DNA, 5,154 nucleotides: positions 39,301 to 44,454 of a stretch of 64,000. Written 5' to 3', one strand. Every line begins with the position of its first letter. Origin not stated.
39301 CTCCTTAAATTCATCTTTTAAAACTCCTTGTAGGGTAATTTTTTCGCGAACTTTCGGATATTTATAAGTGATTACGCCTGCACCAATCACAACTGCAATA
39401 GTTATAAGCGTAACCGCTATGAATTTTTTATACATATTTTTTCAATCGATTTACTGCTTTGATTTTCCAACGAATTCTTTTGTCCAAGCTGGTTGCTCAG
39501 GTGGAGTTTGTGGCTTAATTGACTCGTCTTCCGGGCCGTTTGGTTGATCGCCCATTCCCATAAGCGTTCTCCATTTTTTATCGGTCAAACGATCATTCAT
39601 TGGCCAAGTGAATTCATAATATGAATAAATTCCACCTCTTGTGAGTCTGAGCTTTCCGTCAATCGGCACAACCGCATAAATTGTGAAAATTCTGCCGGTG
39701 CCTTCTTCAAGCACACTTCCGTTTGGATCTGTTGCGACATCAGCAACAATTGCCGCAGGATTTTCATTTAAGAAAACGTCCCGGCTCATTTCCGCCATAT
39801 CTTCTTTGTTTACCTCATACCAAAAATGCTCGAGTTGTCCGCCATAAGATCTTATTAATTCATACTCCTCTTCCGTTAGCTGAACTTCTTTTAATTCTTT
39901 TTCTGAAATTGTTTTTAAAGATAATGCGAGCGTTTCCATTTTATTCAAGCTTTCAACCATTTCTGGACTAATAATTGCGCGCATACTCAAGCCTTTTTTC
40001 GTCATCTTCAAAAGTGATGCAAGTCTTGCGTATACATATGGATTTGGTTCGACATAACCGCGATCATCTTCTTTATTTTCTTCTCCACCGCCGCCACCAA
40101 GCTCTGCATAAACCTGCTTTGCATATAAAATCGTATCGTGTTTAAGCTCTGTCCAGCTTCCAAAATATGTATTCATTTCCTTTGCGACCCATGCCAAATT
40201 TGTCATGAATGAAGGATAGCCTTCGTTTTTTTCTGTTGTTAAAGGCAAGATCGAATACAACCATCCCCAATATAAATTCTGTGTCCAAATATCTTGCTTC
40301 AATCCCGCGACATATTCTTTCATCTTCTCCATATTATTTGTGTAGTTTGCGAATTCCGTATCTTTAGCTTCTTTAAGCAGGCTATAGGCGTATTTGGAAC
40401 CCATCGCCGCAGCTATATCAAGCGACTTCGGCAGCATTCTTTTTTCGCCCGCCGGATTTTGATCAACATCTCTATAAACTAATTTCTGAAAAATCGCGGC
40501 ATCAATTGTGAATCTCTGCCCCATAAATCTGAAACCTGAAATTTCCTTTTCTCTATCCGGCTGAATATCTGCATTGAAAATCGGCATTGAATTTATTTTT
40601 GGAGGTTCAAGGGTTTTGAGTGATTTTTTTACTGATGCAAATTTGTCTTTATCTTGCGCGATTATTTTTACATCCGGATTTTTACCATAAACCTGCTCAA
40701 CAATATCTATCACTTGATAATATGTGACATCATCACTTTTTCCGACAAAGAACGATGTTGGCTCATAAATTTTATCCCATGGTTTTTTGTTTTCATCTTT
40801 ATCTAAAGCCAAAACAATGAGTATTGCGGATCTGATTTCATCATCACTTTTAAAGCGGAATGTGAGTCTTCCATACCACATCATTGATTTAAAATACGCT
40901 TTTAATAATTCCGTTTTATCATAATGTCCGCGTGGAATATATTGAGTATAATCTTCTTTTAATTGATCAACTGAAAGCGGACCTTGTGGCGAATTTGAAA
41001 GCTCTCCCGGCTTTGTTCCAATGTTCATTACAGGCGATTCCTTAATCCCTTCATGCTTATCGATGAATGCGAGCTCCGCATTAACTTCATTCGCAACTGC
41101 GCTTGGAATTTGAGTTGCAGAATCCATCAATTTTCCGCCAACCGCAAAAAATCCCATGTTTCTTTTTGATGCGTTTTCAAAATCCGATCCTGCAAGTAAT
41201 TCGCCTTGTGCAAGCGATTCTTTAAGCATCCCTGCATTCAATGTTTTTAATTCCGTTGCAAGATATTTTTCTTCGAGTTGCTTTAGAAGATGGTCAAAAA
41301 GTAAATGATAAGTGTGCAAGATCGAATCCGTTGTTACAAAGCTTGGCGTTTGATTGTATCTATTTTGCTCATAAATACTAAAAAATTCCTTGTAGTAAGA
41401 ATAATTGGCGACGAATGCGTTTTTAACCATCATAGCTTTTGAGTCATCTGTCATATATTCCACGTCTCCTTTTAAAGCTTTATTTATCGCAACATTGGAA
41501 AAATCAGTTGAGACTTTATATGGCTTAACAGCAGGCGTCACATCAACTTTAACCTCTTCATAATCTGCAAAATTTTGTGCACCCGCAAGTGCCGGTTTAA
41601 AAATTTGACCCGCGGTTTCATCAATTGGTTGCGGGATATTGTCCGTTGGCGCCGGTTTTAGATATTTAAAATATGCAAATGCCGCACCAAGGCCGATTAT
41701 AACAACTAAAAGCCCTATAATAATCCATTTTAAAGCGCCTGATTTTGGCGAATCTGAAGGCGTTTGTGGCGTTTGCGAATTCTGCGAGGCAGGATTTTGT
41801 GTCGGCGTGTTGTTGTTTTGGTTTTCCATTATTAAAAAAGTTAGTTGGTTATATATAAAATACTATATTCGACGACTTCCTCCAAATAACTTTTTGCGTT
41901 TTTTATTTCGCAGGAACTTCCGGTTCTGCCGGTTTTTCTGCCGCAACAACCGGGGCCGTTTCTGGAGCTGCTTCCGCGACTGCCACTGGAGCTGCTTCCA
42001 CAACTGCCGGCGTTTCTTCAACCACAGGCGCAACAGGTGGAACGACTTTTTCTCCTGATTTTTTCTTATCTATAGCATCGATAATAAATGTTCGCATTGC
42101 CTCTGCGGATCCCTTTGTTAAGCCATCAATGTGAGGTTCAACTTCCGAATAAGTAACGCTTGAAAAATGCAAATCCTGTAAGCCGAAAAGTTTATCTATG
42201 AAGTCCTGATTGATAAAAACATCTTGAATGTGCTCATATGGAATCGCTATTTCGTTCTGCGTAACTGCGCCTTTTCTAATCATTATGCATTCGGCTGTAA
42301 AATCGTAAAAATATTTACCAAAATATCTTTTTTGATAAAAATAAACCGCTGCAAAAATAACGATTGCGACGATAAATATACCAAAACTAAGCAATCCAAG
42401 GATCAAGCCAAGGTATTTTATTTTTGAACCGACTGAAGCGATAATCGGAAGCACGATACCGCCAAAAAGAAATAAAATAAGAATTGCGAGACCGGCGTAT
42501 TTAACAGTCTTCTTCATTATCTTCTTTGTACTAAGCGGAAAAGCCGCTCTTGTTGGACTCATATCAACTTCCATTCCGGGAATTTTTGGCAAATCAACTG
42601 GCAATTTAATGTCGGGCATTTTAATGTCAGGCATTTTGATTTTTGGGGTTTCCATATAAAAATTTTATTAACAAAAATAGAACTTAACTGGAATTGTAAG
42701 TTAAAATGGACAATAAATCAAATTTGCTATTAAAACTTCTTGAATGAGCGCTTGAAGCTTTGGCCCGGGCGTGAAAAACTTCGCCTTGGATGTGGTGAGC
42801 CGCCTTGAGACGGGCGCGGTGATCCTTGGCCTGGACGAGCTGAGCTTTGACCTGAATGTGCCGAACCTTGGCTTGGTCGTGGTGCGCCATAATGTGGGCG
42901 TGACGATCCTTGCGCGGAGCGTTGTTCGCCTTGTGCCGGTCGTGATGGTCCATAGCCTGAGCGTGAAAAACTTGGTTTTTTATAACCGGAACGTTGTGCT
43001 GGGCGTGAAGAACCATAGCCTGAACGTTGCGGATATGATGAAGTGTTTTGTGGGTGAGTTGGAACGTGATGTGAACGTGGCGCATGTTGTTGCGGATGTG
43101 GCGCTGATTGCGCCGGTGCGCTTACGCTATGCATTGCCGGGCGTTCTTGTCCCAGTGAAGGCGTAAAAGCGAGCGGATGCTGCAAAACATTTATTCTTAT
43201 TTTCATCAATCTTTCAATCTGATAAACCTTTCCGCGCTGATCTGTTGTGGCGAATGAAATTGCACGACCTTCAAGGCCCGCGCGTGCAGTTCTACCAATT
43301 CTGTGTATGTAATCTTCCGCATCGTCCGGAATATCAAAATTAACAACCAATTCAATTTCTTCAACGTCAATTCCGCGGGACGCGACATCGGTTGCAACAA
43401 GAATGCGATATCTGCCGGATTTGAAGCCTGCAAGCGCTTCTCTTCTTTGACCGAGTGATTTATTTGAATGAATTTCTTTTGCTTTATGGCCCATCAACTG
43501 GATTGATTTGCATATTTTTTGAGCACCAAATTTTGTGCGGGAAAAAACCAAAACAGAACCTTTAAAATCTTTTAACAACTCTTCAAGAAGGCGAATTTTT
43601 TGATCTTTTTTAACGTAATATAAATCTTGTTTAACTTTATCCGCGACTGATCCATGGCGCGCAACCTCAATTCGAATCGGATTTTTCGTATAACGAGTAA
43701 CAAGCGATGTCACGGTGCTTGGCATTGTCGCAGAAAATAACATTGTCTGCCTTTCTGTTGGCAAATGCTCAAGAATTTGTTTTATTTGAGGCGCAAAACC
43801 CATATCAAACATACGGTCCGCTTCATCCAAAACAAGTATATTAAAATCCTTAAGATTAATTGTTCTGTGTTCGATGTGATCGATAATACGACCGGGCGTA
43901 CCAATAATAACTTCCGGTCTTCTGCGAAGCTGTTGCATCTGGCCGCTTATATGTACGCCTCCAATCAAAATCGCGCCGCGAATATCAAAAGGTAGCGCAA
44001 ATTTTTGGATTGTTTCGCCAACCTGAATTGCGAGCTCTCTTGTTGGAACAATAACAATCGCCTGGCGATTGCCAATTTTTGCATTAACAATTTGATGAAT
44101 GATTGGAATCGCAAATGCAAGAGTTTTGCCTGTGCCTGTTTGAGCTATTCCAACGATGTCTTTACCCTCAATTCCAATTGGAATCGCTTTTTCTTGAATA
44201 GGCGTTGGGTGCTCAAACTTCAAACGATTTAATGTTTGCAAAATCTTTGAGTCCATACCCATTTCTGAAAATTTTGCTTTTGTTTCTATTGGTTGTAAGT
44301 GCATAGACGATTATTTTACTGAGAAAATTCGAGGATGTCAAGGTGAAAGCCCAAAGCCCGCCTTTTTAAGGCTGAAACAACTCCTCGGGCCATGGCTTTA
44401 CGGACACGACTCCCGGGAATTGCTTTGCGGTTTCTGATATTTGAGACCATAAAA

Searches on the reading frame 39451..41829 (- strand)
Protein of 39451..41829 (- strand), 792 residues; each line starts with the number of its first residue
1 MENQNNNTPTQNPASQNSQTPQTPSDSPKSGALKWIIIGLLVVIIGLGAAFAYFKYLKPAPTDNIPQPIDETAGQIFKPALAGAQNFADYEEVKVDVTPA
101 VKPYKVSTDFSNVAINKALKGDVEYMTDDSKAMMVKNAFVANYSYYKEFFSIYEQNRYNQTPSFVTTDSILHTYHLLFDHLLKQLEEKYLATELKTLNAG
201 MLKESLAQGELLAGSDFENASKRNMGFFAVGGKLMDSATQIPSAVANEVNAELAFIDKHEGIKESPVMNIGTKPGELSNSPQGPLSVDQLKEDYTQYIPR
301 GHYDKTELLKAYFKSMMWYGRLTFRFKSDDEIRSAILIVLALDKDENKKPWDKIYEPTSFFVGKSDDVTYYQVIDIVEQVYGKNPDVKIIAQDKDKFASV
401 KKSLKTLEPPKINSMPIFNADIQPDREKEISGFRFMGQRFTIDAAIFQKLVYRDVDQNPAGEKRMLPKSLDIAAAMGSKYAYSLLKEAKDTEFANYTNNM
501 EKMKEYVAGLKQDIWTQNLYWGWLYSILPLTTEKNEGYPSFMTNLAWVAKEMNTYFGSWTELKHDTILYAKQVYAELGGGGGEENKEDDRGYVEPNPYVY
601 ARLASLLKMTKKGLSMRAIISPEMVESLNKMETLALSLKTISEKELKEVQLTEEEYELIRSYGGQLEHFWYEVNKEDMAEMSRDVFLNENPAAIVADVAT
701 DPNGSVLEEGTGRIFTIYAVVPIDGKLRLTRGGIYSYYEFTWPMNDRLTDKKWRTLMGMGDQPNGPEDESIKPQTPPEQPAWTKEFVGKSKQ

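Call 39: search_protein_families(library=pfam, proteins=[window:39451-41829:-], max_evalue=0.001)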
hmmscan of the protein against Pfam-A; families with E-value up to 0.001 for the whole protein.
window:39451-41829:- (792 aa): 2 families
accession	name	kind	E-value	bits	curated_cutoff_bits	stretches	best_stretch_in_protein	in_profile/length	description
PF11369.13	DUF3160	-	2.2e-224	747.1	25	1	128-767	2-630/632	Protein of unknown function (DUF3160)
PF14283.11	CD1107-like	-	0.00056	20.3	26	0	6-59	102-155/158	Mobile element protein CD1107-like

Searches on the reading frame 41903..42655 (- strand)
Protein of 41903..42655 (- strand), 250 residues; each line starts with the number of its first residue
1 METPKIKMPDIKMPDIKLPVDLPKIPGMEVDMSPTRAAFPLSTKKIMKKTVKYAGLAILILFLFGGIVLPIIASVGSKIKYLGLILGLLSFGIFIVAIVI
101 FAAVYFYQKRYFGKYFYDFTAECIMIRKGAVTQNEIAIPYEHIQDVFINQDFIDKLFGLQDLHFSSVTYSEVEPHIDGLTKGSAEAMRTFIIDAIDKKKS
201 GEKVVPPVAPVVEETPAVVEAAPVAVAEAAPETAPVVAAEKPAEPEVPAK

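Call 39: search_protein_families(library=pfam, proteins=[window:41903-42655:-], max_evalue=0.001)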
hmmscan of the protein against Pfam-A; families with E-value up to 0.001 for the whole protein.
window:41903-42655:- (250 aa): 1 family
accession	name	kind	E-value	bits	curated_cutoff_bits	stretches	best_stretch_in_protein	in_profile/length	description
PF03703.20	bPH_2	-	6e-12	46.1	22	1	115-190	4-77/78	Bacterial PH domain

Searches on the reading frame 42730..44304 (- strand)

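Call 39: search_protein_families(library=pfam, proteins=[window:42730-44304:-], max_evalue=0.001)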
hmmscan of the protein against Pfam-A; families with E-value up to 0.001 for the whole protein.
window:42730-44304:- (524 aa): 3 families
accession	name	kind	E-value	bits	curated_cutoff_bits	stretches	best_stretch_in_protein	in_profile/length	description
PF00270.35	DEAD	-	1.8e-51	174.7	26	1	34-199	1-165/167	DEAD/DEAH box helicase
PF00271.37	Helicase_C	-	5.3e-29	101.1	23.5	1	236-343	2-110/110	Helicase conserved C-terminal domain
PF04851.21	ResIII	-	1.3e-08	35.3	22.5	1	53-194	29-162/164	Type III restriction enzyme, res subunit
